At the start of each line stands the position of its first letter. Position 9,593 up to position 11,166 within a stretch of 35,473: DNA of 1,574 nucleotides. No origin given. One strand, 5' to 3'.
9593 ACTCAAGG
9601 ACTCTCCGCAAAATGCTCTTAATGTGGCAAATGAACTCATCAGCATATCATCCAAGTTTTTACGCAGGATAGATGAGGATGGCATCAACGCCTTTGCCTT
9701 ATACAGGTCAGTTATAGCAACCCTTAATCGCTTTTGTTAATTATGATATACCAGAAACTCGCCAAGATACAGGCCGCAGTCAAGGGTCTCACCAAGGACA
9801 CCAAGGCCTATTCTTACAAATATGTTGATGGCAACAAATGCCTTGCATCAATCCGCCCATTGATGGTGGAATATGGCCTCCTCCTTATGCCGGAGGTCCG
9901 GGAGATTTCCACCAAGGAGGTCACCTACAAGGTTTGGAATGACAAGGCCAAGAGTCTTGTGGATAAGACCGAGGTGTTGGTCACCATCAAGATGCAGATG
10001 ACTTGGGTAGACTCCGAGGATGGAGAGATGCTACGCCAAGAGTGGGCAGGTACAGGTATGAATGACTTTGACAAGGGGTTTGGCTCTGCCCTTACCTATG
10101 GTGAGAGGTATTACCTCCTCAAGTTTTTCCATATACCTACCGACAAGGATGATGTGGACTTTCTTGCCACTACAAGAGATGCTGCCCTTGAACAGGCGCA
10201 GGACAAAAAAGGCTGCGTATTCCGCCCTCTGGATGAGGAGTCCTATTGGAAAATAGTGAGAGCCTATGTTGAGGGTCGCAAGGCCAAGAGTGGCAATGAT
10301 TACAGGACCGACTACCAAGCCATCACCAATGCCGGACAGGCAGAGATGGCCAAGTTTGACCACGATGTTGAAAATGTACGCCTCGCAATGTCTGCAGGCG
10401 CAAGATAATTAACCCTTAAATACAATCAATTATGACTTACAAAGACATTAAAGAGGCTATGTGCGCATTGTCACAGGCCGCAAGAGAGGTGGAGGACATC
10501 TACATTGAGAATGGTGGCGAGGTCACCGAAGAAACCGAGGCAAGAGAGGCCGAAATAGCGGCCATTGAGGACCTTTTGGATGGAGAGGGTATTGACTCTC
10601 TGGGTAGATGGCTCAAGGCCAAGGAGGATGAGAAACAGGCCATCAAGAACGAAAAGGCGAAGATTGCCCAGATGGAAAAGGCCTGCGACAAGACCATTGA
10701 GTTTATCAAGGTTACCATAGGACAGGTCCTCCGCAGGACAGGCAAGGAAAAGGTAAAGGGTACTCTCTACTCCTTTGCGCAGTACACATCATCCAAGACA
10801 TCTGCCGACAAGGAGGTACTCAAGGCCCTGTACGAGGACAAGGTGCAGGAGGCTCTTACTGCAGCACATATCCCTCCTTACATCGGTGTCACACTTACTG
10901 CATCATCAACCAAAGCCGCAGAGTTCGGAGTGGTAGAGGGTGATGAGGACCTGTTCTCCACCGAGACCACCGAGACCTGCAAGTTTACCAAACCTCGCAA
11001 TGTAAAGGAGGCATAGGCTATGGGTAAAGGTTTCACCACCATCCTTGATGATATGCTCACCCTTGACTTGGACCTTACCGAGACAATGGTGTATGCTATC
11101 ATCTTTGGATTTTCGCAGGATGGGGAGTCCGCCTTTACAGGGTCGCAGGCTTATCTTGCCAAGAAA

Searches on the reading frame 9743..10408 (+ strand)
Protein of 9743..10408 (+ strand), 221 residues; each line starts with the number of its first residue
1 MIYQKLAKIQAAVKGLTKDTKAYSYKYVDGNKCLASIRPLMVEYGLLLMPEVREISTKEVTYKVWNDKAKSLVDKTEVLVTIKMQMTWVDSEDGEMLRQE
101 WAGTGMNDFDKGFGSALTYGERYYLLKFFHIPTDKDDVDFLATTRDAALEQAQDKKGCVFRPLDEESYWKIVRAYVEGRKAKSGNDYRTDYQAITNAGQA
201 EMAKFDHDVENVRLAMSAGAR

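Call 28: search_protein_families(library=pfam, proteins=[window:9743-10408:+], max_evalue=0.01)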
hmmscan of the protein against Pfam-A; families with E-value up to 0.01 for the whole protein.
window:9743-10408:+ (221 aa): 1 family
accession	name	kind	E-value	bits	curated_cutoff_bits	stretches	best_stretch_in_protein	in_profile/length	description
PF04404.17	ERF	-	7.3e-18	65.4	25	1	2-146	1-132/153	ERF superfamily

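Call 29: search_protein_families(library=phrogs, proteins=[window:9743-10408:+], max_evalue=0.001)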
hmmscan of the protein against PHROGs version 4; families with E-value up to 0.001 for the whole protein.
window:9743-10408:+ (221 aa): 3 families
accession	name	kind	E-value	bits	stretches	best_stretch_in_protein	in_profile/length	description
phrog_155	-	DNA, RNA and nucleotide metabolism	1e-31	111.7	1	1-195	67-228/308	Erf-like ssDNA annealing protein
phrog_2324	-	DNA, RNA and nucleotide metabolism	1.9e-24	87.3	1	2-156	11-145/193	Erf-like ssDNA annealing protein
phrog_34331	-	unknown function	1.3e-05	25.9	1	5-146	30-165/239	-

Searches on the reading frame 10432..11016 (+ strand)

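Call 28: search_protein_families(library=pfam, proteins=[window:10432-11016:+], max_evalue=0.01)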
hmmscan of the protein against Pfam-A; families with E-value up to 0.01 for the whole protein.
window:10432-11016:+ (194 aa): 1 family
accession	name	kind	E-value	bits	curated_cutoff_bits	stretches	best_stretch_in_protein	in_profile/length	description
PF05565.16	Sipho_Gp157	-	3.8e-07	30.7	28.6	1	34-136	18-126/162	Siphovirus Gp157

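Call 29: search_protein_families(library=phrogs, proteins=[window:10432-11016:+], max_evalue=0.001)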
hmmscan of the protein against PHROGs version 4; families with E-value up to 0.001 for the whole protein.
window:10432-11016:+ (194 aa): 1 family
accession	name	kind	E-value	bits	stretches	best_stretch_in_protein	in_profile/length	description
phrog_253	-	DNA, RNA and nucleotide metabolism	8.7e-07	29.9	1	12-134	11-129/169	Mu Gam-like end protection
